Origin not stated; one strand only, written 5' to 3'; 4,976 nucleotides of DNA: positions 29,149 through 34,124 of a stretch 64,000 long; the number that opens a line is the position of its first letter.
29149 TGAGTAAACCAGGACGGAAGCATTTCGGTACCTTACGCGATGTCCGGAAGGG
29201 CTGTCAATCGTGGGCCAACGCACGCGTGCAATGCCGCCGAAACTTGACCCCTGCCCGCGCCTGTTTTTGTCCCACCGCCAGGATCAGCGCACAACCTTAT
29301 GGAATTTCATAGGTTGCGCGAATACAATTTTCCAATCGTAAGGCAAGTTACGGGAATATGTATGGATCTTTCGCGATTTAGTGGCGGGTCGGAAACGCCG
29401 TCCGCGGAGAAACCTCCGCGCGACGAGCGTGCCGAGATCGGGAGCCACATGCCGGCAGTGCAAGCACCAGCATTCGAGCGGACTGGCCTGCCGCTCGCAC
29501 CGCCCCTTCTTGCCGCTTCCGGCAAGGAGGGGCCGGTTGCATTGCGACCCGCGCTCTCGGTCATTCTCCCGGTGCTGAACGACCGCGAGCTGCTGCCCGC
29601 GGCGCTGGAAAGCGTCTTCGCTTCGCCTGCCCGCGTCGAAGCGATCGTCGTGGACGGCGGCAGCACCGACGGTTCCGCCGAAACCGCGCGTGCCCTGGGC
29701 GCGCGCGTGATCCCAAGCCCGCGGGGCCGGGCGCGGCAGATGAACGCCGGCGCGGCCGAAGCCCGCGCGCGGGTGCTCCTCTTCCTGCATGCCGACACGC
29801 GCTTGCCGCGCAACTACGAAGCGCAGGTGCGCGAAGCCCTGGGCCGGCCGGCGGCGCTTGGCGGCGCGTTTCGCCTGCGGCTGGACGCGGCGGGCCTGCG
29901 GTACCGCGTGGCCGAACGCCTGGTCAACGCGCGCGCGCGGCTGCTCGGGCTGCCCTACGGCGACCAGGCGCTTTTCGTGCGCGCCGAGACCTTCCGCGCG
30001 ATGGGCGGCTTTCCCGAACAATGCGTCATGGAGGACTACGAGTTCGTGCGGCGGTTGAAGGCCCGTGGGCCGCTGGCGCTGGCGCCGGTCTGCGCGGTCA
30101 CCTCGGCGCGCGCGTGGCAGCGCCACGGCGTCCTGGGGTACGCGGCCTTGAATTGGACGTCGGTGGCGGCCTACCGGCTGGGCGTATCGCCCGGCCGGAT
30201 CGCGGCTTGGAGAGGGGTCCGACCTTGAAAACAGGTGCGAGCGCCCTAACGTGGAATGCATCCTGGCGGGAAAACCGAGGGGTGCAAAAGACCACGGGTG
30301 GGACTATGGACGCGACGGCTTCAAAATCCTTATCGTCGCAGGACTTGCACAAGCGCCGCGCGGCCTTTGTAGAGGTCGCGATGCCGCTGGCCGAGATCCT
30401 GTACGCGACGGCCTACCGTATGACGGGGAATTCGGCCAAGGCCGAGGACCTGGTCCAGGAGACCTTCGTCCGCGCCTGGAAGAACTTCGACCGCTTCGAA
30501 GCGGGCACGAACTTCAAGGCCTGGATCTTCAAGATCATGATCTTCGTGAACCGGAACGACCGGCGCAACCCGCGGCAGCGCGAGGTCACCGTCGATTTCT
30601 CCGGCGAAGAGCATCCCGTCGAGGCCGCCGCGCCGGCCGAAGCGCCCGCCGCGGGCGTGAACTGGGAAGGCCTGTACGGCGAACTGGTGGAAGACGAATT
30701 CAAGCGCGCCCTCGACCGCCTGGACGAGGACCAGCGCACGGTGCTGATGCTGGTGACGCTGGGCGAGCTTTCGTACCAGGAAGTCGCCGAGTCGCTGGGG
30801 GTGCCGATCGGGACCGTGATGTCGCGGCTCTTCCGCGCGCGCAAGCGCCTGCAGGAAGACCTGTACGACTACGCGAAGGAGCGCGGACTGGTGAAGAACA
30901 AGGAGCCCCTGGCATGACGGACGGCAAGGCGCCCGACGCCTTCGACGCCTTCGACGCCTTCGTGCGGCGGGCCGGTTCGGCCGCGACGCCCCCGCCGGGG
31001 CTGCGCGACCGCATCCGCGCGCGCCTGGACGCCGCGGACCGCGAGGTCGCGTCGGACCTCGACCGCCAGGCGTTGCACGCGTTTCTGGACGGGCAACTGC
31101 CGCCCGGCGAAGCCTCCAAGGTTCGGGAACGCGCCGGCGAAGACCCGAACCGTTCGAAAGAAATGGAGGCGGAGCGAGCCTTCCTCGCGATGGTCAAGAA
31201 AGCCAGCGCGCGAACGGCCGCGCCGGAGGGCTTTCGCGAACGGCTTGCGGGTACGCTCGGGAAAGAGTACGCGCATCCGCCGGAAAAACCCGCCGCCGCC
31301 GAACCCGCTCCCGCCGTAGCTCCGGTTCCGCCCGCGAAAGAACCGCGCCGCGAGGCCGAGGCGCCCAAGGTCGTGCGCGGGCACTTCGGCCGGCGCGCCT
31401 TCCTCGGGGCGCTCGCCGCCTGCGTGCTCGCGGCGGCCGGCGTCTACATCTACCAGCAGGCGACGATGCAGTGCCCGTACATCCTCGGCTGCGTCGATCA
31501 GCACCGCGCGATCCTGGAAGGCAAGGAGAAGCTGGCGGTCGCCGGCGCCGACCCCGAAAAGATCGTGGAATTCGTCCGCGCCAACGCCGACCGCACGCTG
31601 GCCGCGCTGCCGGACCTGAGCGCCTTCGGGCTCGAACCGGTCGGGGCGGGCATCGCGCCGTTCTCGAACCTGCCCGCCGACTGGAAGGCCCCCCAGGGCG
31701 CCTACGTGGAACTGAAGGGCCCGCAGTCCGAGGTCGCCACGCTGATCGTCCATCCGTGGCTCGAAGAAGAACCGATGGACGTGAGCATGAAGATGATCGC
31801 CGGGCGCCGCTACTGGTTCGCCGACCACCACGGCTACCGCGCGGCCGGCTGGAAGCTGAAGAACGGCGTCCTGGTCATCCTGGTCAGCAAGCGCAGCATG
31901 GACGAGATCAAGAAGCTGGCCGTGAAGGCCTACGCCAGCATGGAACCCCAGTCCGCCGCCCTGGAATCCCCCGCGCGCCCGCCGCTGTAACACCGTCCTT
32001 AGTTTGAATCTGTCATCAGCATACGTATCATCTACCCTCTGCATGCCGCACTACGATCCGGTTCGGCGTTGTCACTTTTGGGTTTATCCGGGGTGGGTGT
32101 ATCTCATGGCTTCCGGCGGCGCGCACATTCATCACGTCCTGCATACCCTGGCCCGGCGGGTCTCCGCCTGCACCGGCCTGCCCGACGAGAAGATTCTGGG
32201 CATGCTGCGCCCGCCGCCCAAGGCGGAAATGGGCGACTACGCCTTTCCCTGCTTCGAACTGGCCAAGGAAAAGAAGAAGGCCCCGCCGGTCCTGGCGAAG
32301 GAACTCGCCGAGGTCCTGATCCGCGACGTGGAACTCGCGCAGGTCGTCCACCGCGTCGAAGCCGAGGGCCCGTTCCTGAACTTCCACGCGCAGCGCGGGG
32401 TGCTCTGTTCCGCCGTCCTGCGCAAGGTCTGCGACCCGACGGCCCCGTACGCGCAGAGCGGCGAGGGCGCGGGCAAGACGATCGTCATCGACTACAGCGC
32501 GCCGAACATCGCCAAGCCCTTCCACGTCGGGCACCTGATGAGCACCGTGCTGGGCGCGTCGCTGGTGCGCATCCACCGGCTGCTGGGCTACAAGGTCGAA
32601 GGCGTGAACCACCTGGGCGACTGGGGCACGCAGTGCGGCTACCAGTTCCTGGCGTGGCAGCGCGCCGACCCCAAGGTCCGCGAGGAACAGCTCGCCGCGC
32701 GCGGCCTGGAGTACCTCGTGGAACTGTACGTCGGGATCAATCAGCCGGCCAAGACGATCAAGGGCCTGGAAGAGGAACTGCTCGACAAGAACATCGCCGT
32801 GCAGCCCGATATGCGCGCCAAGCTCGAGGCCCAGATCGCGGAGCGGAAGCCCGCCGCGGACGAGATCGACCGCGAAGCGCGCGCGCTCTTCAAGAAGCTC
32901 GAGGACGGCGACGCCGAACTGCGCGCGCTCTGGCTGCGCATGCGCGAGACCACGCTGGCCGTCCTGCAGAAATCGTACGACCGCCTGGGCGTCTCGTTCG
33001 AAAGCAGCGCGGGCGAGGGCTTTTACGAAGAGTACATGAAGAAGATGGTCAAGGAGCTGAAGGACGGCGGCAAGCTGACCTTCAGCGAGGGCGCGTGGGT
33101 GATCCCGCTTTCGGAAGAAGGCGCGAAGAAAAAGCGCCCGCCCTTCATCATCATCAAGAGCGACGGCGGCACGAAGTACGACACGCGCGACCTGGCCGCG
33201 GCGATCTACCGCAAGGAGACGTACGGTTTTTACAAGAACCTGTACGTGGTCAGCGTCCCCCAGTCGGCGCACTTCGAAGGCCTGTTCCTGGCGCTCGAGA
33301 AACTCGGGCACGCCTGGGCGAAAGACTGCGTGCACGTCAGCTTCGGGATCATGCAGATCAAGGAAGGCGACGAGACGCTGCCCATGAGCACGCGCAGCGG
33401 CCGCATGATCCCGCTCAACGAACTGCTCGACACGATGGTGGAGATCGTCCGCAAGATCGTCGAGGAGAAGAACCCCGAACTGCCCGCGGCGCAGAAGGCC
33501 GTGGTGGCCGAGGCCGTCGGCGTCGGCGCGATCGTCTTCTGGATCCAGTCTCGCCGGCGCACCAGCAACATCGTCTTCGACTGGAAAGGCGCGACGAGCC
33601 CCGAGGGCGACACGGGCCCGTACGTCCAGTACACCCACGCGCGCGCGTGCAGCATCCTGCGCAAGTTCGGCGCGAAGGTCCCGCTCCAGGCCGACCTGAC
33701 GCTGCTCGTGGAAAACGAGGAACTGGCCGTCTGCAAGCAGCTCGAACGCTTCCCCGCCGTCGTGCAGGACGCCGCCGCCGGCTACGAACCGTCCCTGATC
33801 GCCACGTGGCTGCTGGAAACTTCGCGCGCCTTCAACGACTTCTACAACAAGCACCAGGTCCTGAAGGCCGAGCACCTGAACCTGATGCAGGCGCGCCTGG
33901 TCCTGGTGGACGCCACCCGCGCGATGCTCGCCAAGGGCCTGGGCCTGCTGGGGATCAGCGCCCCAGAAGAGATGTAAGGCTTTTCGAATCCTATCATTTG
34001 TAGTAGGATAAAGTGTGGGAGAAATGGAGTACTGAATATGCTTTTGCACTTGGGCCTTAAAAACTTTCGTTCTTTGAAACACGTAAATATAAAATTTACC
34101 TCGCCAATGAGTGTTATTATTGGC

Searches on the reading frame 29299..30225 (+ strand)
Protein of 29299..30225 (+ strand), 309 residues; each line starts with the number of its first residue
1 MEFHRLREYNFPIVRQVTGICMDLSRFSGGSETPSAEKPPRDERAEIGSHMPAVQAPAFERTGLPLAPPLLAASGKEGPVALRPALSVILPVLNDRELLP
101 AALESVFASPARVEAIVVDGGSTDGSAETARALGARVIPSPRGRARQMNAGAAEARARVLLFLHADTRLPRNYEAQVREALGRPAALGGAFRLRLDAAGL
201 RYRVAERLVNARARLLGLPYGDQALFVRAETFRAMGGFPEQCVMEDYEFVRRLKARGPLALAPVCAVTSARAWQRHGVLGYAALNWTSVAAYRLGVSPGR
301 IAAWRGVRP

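Call 61: search_protein_families(library=pfam, proteins=[window:29299-30225:+], max_evalue=0.001)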
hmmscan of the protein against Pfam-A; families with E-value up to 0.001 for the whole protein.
window:29299-30225:+ (309 aa): 2 families
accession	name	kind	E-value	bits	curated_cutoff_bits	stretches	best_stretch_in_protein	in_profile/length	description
PF00535.33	Glycos_transf_2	-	2.4e-17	63.8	23.3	1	87-203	1-127/168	Glycosyl transferase family 2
PF10111.15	Glyco_tranf_2_2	-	0.00012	22.1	27.3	0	218-273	162-220/276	Glycosyltransferase like family 2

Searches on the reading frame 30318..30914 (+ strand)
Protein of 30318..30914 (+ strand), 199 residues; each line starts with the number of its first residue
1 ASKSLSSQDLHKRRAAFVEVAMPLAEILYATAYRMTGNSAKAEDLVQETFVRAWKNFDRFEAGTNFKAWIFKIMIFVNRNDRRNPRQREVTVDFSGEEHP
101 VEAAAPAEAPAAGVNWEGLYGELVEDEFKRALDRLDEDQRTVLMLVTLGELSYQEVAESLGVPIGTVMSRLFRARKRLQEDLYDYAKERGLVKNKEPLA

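Call 61: search_protein_families(library=pfam, proteins=[window:30318-30914:+], max_evalue=0.001)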
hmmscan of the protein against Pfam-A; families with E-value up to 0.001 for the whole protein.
window:30318-30914:+ (199 aa): 4 families
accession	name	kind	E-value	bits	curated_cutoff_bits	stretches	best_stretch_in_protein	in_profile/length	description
PF08281.18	Sigma70_r4_2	-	6.9e-18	64.5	25.7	1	127-178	3-54/54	Sigma-70, region 4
PF04542.20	Sigma70_r2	-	3.2e-16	59.3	24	1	28-83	9-66/71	Sigma-70 region 2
PF04545.22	Sigma70_r4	-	1.9e-13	50.1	24.1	1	131-180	1-50/50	Sigma-70, region 4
PF22029.2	PhyR_sigma2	-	1.9e-06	28.3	27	1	34-74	14-54/55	Sigma2 domain of PhyR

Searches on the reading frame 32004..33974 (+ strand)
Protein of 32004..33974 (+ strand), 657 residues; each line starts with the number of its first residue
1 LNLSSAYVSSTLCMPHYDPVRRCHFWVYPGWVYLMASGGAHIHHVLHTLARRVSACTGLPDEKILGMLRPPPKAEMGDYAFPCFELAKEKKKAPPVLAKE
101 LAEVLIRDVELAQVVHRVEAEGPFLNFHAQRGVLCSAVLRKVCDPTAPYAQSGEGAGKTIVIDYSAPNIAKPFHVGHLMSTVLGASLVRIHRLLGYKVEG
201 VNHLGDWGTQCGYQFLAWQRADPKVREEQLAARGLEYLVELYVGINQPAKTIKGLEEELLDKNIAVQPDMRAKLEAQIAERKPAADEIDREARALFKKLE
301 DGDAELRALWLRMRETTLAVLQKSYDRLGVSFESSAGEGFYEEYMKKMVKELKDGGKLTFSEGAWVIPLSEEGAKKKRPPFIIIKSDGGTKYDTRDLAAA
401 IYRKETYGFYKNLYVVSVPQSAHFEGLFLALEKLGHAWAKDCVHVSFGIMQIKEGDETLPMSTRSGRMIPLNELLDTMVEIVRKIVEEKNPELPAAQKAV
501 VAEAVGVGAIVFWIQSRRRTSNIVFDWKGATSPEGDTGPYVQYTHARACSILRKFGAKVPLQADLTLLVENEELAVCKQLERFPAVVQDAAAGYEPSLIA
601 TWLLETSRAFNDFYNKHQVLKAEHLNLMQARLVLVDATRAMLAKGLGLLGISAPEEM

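Call 61: search_protein_families(library=pfam, proteins=[window:32004-33974:+], max_evalue=0.001)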
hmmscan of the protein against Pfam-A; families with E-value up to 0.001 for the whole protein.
window:32004-33974:+ (657 aa): 3 families
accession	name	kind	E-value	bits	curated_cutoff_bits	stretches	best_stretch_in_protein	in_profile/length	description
PF00750.26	tRNA-synt_1d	-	3.9e-75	253.4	23.3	1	155-527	17-349/349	tRNA synthetases class I (R), catalytic domain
PF05746.21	DALR_1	-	1.6e-31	109.3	22.3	1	541-657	1-117/117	DALR anticodon binding domain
PF03485.21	Arg_tRNA_synt_N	-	6e-13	49.7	21.5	1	47-128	5-84/85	Arginyl tRNA synthetase N terminal domain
